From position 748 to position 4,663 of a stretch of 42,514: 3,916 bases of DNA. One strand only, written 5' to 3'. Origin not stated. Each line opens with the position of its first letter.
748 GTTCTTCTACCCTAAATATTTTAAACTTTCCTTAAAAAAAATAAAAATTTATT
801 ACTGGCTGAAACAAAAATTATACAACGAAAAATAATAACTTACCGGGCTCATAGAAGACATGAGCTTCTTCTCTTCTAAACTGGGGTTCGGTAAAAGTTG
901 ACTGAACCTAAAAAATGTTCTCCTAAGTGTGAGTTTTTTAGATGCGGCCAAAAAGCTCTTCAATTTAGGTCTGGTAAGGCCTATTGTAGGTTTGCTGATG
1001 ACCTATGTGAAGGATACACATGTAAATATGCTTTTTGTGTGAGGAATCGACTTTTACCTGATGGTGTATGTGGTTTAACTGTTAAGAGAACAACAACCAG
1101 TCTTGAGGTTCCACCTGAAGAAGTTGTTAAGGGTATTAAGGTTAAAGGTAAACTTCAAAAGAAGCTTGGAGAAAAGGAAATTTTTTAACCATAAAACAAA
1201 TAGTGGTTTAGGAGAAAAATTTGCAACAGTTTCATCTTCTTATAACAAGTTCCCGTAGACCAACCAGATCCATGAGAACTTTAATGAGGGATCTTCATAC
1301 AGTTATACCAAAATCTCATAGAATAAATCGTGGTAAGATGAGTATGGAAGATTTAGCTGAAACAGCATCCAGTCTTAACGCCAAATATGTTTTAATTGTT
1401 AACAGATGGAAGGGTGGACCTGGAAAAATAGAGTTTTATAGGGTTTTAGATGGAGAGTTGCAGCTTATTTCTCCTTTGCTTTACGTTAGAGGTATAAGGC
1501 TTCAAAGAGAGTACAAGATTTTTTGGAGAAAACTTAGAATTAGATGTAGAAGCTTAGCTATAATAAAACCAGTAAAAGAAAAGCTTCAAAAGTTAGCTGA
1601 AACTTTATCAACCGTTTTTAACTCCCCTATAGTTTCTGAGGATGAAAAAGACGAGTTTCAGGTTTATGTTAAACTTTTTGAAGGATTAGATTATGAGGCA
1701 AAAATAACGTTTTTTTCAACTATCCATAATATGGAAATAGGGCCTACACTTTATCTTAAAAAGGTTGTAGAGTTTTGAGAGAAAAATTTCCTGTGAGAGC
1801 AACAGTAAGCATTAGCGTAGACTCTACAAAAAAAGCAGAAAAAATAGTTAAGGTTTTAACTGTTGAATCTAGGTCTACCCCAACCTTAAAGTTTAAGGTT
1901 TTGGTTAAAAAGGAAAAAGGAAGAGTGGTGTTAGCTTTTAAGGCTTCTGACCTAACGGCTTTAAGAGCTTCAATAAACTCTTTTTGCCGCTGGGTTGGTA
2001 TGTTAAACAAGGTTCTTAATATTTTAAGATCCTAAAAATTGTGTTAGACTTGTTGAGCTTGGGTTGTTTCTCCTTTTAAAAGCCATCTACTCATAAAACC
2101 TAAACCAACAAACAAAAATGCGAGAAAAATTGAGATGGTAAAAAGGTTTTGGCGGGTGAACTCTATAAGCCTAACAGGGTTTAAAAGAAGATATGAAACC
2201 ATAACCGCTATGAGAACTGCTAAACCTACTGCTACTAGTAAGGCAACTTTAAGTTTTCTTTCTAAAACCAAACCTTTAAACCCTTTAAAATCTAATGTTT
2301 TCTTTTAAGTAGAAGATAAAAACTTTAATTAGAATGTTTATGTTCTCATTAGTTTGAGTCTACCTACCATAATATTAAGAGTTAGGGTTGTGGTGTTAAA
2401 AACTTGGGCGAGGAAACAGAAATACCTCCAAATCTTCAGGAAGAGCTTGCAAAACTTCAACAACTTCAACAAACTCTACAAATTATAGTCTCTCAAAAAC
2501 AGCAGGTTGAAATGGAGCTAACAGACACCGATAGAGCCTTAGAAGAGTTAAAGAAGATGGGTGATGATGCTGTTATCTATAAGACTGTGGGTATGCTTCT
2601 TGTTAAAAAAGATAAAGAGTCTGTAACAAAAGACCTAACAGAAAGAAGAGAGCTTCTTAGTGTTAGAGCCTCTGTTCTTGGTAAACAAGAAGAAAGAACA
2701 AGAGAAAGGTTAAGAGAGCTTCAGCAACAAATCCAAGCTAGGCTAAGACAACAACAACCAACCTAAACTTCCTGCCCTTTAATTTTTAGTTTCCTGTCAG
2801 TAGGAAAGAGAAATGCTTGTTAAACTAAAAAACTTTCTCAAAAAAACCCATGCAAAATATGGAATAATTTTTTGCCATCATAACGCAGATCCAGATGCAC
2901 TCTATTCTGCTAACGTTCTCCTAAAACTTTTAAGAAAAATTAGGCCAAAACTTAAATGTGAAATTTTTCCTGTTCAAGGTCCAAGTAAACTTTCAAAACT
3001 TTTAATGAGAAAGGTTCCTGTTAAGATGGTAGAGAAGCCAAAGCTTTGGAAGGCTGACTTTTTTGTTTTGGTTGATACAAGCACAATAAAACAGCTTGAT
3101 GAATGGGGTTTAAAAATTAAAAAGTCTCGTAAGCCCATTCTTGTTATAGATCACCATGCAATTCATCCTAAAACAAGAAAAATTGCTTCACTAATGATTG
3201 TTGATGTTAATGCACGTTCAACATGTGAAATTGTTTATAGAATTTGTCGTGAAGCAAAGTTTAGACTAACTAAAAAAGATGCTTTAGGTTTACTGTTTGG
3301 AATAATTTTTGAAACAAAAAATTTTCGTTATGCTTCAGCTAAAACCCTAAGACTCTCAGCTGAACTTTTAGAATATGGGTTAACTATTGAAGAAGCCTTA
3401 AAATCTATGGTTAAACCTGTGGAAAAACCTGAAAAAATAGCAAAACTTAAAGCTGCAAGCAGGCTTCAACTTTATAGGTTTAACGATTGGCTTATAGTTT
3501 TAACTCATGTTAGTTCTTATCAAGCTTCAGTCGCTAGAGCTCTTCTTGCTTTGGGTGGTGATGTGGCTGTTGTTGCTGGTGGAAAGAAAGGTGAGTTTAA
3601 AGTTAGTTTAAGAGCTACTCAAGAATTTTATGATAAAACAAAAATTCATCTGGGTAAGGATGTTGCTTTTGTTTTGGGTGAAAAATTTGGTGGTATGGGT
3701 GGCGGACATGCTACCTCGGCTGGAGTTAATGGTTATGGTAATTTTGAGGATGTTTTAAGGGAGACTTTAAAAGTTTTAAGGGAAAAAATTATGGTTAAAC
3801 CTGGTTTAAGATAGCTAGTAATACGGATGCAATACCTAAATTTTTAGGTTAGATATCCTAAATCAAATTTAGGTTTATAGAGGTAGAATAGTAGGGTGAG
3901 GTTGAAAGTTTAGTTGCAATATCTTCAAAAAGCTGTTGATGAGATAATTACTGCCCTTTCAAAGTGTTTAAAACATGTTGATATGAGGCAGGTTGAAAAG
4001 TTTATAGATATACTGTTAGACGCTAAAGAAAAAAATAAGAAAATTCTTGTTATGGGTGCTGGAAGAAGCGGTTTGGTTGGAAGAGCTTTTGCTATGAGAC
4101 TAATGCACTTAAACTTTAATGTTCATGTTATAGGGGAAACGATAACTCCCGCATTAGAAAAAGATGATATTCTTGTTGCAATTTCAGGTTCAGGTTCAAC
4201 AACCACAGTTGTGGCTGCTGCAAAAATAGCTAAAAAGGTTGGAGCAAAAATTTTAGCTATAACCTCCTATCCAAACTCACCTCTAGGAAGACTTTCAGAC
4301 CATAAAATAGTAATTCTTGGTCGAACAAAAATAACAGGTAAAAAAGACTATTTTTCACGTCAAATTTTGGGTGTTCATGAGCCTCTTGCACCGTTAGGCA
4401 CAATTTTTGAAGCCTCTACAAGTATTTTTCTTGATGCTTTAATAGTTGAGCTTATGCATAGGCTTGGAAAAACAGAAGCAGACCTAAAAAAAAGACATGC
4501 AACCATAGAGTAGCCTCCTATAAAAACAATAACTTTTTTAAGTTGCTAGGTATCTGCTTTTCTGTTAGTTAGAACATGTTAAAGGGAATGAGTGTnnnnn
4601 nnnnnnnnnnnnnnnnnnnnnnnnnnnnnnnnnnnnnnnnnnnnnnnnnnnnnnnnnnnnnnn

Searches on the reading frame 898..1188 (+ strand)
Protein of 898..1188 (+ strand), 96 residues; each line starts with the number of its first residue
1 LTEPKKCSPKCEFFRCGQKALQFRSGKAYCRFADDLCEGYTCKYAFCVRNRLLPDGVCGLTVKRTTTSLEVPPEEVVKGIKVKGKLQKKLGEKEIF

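Call 3: search_protein_families(library=pfam, proteins=[window:898-1188:+])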
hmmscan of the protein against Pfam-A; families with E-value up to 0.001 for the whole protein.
window:898-1188:+ (96 aa): 0 families

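Call 4: search_protein_families(library=ncbifam, proteins=[window:898-1188:+])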
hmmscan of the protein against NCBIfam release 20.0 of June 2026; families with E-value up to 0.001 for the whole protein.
window:898-1188:+ (96 aa): 0 families

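Call 73: find_encoding_contigs(protein=window:898-1188:+, flank=10000, max_places=2)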
Protein window:898-1188:+ (96 aa): 4 contigs read that carry it; 2 places shown.
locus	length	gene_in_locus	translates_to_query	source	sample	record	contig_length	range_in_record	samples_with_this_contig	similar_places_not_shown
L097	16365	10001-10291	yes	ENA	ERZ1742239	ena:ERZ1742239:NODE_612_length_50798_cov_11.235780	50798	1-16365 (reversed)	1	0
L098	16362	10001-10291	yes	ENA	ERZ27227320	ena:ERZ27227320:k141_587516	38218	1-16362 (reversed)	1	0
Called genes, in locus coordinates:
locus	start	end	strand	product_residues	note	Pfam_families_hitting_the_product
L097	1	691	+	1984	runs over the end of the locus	PF05048:NosD, PF13229:Beta_helix, PF05048:NosD, PF13229:Beta_helix, PF00801:PKD, PF18911:PKD_4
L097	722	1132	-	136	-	-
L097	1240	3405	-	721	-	PF02359:CDC48_N, PF02933:CDC48_2, PF13191:AAA_16 (weak), PF00004:AAA, PF05496:RuvB_N, PF17862:AAA_lid_3, PF00004:AAA, PF17862:AAA_lid_3, +23 more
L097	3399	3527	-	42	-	-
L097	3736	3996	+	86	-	-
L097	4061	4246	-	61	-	PF00833:Ribosomal_S17e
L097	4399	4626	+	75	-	PF00125:Histone, PF00808:CBFD_NFYB_HMF, PF15511:CENP-T_C (weak)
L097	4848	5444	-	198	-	PF01810:LysE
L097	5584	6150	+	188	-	PF01037:AsnC_trans_reg (weak)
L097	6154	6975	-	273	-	PF02195:ParB_N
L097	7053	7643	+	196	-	PF00156:Pribosyltran, PF14681:UPRTase (weak)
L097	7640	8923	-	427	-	PF01676:Metalloenzyme, PF10143:PhosphMutase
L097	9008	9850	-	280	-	PF13483:Lactamase_B_3, PF00753:Lactamase_B (faint), PF12706:Lactamase_B_2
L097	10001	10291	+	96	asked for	-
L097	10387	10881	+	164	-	-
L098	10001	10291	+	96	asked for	-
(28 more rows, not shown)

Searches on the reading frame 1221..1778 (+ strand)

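Call 3: search_protein_families(library=pfam, proteins=[window:1221-1778:+])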
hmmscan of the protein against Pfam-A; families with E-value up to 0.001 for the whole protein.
window:1221-1778:+ (185 aa): 0 families

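Call 4: search_protein_families(library=ncbifam, proteins=[window:1221-1778:+])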
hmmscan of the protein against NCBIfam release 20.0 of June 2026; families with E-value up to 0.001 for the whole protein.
window:1221-1778:+ (185 aa): 4 families
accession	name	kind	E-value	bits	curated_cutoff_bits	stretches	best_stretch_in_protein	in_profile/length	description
NF003053.0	PRK03972.1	equivalog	3.4e-20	72.6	246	1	6-144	2-141/208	ribosomal biogenesis protein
NF002092.0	PRK00933.1-2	equivalog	2.3e-12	47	215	1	7-182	2-158/164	rRNA maturation protein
NF002093.0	PRK00933.1-3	equivalog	3.2e-12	46.8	171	1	7-75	2-66/161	rRNA maturation protein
NF002094.0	PRK00933.1-4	equivalog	2e-07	31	300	1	7-180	2-160/169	rRNA maturation protein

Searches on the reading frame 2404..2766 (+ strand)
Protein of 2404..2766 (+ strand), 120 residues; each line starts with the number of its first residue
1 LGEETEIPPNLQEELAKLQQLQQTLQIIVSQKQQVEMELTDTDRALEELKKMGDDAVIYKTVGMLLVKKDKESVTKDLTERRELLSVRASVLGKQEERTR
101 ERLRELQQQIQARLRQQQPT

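Call 3: search_protein_families(library=pfam, proteins=[window:2404-2766:+])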
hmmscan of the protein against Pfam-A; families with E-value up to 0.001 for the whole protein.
window:2404-2766:+ (120 aa): 2 families
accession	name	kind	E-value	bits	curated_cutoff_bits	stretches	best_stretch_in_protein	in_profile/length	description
PF01920.25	Prefoldin_2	-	1.3e-23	83.4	27.6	1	12-117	1-106/106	Prefoldin subunit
PF02024.20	Leptin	-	0.00036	20.8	25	1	25-107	25-110/145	Leptin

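Call 4: search_protein_families(library=ncbifam, proteins=[window:2404-2766:+])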
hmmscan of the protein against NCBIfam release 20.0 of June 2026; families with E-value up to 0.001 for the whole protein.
window:2404-2766:+ (120 aa): 1 family
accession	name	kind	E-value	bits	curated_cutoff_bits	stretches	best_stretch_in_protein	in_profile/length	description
TIGR02338.1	gimC_beta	equivalog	1.4e-35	121.6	73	1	7-116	1-110/110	prefoldin subunit beta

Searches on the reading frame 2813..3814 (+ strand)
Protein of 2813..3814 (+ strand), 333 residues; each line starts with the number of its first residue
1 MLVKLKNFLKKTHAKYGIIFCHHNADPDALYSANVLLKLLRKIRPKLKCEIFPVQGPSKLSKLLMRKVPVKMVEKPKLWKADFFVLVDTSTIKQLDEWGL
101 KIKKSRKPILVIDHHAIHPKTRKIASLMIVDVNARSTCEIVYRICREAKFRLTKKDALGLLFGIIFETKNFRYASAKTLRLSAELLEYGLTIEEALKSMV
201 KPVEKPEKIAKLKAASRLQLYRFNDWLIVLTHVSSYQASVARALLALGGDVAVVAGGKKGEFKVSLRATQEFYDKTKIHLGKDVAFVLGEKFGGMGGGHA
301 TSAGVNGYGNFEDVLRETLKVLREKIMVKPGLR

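Call 3: search_protein_families(library=pfam, proteins=[window:2813-3814:+])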
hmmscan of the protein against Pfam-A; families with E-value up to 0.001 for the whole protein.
window:2813-3814:+ (333 aa): 2 families
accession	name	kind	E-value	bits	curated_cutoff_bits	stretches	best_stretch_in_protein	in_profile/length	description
PF01368.27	DHH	-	2.6e-14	54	28.1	1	18-161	3-122/125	DHH family, N-terminal domain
PF02272.25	DHHA1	-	2.4e-05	25.2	25.9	1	248-325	30-99/102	DHHA1 domain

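Call 4: search_protein_families(library=ncbifam, proteins=[window:2813-3814:+])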
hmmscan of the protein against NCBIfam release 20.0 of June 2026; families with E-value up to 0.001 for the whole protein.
window:2813-3814:+ (333 aa): 4 families
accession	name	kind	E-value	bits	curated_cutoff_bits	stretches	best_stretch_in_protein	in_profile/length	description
NF053633.1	OlncasPapPhNrnA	equivalog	8.3e-12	44.7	350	1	18-315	20-308/317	bifunctional oligoribonuclease/PAP phosphatase NrnA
NF003877.0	PRK05427.1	equivalog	2.2e-08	33.9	283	1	18-174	5-155/308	manganese-dependent inorganic pyrophosphatase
NF053576.1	RecJ_archaeal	equivalog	2.6e-07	29.9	360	1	254-305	382-431/452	RecJ family nuclease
NF040701.1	RecJ_Meth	equivalog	3.2e-07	29.5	550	1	257-305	385-432/449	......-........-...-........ exonuclease RecJ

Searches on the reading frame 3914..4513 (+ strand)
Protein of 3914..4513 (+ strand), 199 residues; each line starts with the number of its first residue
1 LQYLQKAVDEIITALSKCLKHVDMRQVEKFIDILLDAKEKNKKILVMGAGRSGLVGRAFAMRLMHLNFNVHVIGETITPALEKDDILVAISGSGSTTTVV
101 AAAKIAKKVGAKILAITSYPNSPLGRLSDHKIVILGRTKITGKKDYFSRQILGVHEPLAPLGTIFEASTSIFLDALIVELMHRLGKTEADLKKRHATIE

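Call 3: search_protein_families(library=pfam, proteins=[window:3914-4513:+])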
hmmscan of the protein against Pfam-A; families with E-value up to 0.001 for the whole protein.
window:3914-4513:+ (199 aa): 2 families
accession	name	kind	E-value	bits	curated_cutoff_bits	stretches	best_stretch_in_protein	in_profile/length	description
PF01380.27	SIS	-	5.1e-21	75.3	25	1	40-137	4-107/131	SIS domain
PF13580.11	SIS_2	-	4.7e-12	46.6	27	1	81-118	101-138/138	SIS domain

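Call 4: search_protein_families(library=ncbifam, proteins=[window:3914-4513:+])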
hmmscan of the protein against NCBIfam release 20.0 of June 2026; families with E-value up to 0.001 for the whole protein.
window:3914-4513:+ (199 aa): 28 families (the best 25 are shown)
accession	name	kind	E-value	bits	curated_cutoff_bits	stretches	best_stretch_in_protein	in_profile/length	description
NF041755.1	RuMP_HxlAB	equivalog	9.1e-57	192.8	500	1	6-199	215-391/391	bifunctional 3-hexulose-6-phosphate synthase/6-phospho-3-hexuloisomerase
TIGR03127.2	RuMP_HxlB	equivalog_domain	1.5e-56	191.1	160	1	9-199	2-178/178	6-phospho-3-hexuloisomerase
NF012026.0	PRK15482.1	equivalog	5.4e-18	65.5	408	1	10-132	108-231/285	HTH-type transcriptional regulator MurR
NF008590.0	PRK11557.1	equivalog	2.6e-15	56.6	355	1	6-132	101-228/282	MurR/RpiR family transcriptional regulator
NF008458.0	PRK11337.1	equivalog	3.7e-13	49.1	378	1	4-132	108-237/293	MurR/RpiR family transcriptional regulator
NF008451.0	PRK11302.1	subfamily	9.8e-13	48.2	296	1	2-132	93-223/286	transcriptional regulator HexR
TIGR01135.1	glmS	equivalog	2.6e-12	46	418.05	1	2-134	251-389/607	glutamine--fructose-6-phosphate transaminase (isomerizing)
NF001484.0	PRK00331.1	subfamily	3e-11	42.4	381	1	2-135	252-385/601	isomerizing glutamine--fructose-6-phosphate transaminase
NF010701.0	PRK14101.1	equivalog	3.9e-11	41.9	920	1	5-129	436-560/638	bifunctional transcriptional regulator/glucokinase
NF040776.2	AlsR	equivalog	6.5e-11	41.7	400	1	5-133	97-226/279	transcriptional repressor AlsR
NF003915.0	PRK05441.1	subfamily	9.7e-11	41.2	168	1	81-134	129-182/300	N-acetylmuramic acid 6-phosphate etherase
TIGR00274.1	TIGR00274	equivalog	1.8e-10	40.3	302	1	81-142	124-186/291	N-acetylmuramic acid 6-phosphate etherase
NF009222.0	PRK12570.1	subfamily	7.9e-10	38.1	255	1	80-135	135-191/307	N-acetylmuramic acid 6-phosphate etherase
NF006423.0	PRK08674.1-2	equivalog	1.1e-09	37.6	254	1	31-118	17-107/317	bifunctional phosphoglucose/phosphomannose isomerase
NF008141.0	PRK10892.1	equivalog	1.5e-09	37.6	505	1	4-134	12-147/328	arabinose-5-phosphate isomerase KdsD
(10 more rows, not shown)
